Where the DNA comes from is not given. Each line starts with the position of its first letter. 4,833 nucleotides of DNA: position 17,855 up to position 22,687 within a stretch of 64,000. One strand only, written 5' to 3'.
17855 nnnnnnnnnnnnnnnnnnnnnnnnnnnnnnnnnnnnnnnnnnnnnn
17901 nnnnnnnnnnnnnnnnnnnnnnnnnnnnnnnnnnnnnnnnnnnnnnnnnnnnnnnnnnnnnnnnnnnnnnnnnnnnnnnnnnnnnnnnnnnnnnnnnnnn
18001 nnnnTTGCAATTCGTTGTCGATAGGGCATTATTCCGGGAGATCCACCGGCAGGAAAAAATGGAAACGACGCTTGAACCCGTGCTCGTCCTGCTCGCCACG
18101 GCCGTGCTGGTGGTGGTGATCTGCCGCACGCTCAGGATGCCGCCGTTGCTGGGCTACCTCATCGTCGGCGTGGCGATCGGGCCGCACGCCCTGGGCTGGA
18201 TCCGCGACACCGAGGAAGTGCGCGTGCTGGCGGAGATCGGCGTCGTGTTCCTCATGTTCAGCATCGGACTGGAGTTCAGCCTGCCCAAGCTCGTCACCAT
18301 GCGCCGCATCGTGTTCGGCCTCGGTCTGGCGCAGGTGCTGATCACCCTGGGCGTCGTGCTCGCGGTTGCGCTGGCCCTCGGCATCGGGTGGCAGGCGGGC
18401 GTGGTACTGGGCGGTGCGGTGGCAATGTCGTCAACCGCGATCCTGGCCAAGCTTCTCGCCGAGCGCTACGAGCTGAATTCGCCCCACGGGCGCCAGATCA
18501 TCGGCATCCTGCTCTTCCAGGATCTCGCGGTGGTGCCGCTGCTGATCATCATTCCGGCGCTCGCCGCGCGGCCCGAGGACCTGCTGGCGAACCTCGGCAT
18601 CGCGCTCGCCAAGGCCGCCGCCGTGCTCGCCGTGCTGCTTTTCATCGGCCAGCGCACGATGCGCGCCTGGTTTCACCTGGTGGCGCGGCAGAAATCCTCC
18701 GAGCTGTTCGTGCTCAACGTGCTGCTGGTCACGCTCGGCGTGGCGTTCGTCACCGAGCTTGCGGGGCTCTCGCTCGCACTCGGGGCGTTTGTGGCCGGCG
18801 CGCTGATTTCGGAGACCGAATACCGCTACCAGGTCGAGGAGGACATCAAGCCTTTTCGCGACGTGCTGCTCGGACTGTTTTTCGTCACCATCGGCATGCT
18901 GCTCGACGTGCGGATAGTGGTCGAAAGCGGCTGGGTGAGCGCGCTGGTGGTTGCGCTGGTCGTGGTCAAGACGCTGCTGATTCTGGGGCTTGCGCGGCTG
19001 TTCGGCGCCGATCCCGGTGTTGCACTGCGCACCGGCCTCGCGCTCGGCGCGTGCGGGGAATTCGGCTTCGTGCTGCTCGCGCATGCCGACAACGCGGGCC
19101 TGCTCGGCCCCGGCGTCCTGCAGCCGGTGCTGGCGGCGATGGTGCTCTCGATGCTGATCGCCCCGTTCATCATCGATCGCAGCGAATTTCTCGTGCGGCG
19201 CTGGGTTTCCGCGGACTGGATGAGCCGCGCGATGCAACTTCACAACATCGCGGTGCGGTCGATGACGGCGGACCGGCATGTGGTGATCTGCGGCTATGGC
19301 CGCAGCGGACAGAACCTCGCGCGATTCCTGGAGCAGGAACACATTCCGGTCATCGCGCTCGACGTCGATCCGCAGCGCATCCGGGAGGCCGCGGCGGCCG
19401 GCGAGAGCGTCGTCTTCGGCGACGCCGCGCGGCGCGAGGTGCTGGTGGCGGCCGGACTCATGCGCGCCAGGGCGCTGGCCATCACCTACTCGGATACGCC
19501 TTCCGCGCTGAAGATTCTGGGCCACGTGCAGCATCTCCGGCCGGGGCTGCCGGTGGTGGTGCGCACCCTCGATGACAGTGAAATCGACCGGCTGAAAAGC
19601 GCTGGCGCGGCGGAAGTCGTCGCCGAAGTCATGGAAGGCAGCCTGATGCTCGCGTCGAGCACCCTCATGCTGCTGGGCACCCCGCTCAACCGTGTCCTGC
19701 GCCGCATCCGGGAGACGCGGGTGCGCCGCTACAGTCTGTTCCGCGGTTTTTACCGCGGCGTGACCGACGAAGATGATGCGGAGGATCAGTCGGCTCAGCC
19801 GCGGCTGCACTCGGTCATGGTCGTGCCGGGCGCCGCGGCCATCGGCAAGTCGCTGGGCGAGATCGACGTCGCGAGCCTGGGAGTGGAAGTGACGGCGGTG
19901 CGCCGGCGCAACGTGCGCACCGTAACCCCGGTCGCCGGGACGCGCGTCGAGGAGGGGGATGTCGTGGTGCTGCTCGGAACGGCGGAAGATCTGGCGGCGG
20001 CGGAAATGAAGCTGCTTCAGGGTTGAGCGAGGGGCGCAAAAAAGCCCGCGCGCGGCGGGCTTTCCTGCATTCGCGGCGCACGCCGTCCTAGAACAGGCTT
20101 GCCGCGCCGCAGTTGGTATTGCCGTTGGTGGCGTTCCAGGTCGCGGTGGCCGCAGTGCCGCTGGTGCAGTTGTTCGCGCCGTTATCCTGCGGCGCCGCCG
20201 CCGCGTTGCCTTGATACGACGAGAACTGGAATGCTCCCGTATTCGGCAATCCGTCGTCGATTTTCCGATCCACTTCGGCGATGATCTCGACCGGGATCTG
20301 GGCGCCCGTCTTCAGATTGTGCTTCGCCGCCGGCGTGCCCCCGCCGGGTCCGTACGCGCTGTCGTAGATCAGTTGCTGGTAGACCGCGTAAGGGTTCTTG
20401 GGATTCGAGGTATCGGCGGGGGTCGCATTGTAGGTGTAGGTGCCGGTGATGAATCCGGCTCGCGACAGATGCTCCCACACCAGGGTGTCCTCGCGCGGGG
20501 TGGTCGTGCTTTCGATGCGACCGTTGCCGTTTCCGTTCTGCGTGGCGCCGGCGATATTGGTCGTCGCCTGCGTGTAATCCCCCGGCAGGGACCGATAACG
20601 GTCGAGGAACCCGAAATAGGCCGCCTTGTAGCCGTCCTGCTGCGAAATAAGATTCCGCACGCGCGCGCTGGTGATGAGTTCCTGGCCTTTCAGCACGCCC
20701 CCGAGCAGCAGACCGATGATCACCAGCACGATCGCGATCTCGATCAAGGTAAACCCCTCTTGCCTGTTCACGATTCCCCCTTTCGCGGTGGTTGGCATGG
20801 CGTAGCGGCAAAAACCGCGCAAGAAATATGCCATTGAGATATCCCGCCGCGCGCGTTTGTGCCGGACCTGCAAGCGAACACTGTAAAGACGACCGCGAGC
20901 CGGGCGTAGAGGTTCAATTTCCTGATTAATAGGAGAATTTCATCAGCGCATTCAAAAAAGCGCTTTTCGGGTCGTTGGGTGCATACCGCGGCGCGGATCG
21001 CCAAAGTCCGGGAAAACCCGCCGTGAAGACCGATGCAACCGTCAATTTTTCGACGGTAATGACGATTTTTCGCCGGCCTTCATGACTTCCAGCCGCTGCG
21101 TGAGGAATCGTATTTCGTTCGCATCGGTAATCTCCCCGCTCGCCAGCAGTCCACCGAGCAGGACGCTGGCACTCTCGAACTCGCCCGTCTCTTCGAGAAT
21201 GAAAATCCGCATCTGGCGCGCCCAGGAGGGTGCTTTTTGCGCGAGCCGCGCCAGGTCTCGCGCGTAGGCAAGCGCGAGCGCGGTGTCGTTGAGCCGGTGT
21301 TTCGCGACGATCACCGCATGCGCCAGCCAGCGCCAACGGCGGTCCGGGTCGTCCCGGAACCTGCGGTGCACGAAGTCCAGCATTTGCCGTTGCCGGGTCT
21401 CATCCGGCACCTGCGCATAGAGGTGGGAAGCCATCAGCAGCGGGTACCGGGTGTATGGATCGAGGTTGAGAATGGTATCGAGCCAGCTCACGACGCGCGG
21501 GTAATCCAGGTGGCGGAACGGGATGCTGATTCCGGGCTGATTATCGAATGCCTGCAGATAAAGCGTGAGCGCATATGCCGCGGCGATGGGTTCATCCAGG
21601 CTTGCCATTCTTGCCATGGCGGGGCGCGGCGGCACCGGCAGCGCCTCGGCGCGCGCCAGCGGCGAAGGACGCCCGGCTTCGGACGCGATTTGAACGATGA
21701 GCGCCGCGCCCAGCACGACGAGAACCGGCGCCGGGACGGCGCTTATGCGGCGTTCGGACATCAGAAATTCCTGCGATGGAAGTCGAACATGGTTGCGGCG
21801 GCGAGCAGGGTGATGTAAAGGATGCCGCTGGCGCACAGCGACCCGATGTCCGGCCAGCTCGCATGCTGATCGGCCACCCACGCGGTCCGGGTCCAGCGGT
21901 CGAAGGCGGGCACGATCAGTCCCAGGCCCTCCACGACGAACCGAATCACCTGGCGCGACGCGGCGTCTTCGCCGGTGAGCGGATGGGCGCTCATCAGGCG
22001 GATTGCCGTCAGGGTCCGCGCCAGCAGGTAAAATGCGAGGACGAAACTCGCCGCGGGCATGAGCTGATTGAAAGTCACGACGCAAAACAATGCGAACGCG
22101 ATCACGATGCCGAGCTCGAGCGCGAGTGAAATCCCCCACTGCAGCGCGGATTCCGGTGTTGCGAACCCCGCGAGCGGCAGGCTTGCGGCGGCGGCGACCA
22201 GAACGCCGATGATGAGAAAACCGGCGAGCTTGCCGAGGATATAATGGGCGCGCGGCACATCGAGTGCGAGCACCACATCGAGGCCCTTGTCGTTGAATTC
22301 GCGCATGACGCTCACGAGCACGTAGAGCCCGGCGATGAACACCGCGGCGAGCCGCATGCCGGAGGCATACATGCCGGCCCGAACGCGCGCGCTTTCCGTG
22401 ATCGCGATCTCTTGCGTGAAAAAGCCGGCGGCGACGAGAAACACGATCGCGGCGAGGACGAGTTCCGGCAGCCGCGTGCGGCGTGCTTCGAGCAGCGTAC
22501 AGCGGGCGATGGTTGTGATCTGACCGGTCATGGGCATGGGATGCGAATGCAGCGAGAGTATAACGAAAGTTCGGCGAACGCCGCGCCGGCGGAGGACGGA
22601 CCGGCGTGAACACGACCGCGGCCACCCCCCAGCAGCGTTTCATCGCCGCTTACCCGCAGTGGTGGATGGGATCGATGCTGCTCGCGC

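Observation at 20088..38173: Sigma-54 / two-component-controlled type IV filament locus of MSHA-class composition with a rearranged, minimal gene set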

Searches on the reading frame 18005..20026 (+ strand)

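Call 4: search_protein_families(library=pfam, proteins=[window:18005-20026:+], max_evalue=0.01)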
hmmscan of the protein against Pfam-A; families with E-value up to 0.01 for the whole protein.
window:18005-20026:+ (673 aa): 5 families
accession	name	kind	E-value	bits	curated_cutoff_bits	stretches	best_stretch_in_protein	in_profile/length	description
PF00999.27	Na_H_Exchanger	-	6.7e-59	200.1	26.2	1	31-390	2-369/375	Sodium/hydrogen exchanger, transmembrane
PF02254.24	TrkA_N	-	1.8e-24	86.7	23.8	1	426-539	1-114/116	TrkA-N domain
PF02080.26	TrkA_C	-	1.3e-10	41.5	27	1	601-669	1-69/71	TrkA-C domain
PF00670.27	AdoHcyase_NAD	-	0.00074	20.1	27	0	418-473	18-73/162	S-adenosyl-L-homocysteine hydrolase, NAD binding domain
PF02826.25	2-Hacid_dh_C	-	0.0011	18.9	25.1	0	414-466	27-79/178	D-isomer specific 2-hydroxyacid dehydrogenase, NAD binding domain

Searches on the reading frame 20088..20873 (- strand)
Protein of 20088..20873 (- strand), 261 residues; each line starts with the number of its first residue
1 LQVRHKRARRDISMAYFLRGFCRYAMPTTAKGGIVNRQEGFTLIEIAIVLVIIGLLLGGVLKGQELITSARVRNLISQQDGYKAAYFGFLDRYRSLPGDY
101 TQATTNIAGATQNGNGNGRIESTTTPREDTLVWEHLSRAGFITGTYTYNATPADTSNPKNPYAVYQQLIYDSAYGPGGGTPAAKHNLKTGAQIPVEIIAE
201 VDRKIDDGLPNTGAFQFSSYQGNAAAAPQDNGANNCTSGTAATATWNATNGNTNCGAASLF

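Call 4: search_protein_families(library=pfam, proteins=[window:20088-20873:-], max_evalue=0.01)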
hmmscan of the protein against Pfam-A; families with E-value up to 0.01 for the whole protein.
window:20088-20873:- (261 aa): 1 family
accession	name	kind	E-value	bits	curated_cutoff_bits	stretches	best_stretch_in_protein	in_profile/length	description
PF07963.17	N_methyl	-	4.5e-07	29.6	21.2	1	36-61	2-27/27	Prokaryotic N-terminal methylation motif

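Call 6: search_protein_families(library=ncbifam, proteins=[window:20088-20873:-], max_evalue=0.01)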
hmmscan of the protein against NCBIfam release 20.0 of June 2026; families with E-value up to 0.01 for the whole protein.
window:20088-20873:- (261 aa): 5 families
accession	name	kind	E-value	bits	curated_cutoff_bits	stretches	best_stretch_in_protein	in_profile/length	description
TIGR01708.2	typeII_sec_gspH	equivalog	1.4e-05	25.1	80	1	38-61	1-24/169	type II secretion system minor pseudopilin GspH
TIGR02532.1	IV_pilin_GFxxxE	domain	2.4e-05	24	16.3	1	38-61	1-24/24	prepilin-type N-terminal cleavage/methylation domain-containing protein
TIGR01710.1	typeII_sec_gspG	equivalog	0.00038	20.5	88.85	1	40-60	2-22/134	type II secretion system major pseudopilin GspG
NF040999.1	pilin_ComGC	equivalog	0.0052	17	75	1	38-57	1-20/84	competence type IV pilus major pilin ComGC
NF007862.0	PRK10574.1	equivalog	0.0052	16.9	138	1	36-84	2-51/145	prepilin peptidase-dependent pilin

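Call 21: search_protein_families(library=pfam, proteins=[window:20088-20771:-], max_evalue=10)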
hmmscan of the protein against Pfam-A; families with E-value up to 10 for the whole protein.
window:20088-20771:- (227 aa): 1 family
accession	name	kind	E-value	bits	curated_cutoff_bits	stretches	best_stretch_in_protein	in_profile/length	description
PF07963.17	N_methyl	-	8.9e-08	31.8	21.2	1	1-27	1-27/27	Prokaryotic N-terminal methylation motif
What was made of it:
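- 20088..20771 (-): Prepilin (MNRQEG|FTLIEI...), the proposed major filament subunit, with its own promoter and a GC-rich hairpin plus T-run downstream. Pfam N_methyl (calls 4, 21).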

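Call 63: search_solved_structures(query=window:20088-20771:-, max_evalue=1)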
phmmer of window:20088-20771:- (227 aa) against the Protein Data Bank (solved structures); distinct sequences matched with E-value up to 1: 8.
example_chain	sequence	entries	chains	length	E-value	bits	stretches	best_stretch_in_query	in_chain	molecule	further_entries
8qqj_J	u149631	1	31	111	0.011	18.8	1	7-91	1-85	Type IV narrow pilus major component PilA5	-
5kua_A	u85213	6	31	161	0.013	18.6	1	7-71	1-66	pilin | Neisseria meningitidis PilE variant SB-GATDH | Neisseria meningitidis PilE, SB-DATDH variant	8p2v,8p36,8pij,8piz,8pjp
8p3b_A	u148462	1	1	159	0.016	18.3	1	7-70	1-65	Fimbrial protein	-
9lab_B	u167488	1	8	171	0.13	15.3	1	1-23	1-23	MSHA major pilin subunit MshA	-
6xxe_A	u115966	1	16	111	0.19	14.8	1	7-90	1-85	Uncharacterized protein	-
2hi2_A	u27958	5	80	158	0.24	14.5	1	7-69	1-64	Fimbrial protein | PilA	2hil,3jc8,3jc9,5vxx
1ay2_A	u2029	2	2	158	0.28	14.2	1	7-69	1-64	TYPE 4 PILIN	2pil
9egp_A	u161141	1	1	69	0.59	13.2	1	3-24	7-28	Geopilin domain 1 protein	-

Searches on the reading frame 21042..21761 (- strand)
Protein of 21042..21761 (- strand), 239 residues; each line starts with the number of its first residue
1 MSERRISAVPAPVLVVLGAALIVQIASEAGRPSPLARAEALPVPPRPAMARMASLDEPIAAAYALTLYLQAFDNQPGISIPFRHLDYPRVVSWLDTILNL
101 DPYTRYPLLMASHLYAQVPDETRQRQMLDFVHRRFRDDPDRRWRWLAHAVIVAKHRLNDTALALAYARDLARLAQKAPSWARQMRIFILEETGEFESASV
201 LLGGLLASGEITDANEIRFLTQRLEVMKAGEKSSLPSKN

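Call 21: search_protein_families(library=pfam, proteins=[window:21042-21761:-], max_evalue=10)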
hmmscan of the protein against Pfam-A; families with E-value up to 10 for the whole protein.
window:21042-21761:- (239 aa): 2 families
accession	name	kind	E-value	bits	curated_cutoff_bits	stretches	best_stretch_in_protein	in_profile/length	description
PF01012.27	ETF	-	0.15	12.3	26.7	1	147-219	58-125/181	Electron transfer flavoprotein domain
PF01167.24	Tub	-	0.29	11.2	27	1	165-200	169-204/256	Tub family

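Call 45: search_protein_families(library=ncbifam, proteins=[window:21042-21761:-], max_evalue=0.01)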
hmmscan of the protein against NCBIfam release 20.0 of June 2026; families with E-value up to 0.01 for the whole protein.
window:21042-21761:- (239 aa): 0 families

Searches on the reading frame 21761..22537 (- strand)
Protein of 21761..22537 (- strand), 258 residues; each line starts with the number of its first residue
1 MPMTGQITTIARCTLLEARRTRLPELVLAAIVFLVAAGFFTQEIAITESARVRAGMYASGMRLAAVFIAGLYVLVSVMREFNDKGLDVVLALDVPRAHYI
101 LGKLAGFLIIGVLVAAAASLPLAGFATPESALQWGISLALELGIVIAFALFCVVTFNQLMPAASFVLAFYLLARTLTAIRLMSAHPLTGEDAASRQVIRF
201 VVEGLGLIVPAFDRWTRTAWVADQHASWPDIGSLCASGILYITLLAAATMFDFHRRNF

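Call 21: search_protein_families(library=pfam, proteins=[window:21761-22537:-], max_evalue=10)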
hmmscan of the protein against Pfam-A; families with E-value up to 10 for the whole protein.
window:21761-22537:- (258 aa): 3 families
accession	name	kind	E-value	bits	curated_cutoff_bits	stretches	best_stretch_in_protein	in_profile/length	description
PF12698.13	ABC2_membrane_3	-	2.4e-06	27.3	31.6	1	57-245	164-345/347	ABC-2 family transporter protein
PF12679.13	ABC2_membrane_2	-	0.0083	15.9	27.2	1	52-165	72-176/283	ABC-2 family transporter protein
PF12730.13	ABC2_membrane_4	-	0.059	13.8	27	1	26-167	18-171/179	ABC-2 family transporter protein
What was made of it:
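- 21761..22537 (-): ABC-2-type permease (6 TM), divergent from the kinase. Pfam ABC2_membrane_3 gives E 2.4e-6 at 27.3 bits, below the 31.6 cut-off (call 21).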

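Call 45: search_protein_families(library=ncbifam, proteins=[window:21761-22537:-], max_evalue=0.01)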
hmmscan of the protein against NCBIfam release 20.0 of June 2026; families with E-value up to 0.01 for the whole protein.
window:21761-22537:- (258 aa): 0 families
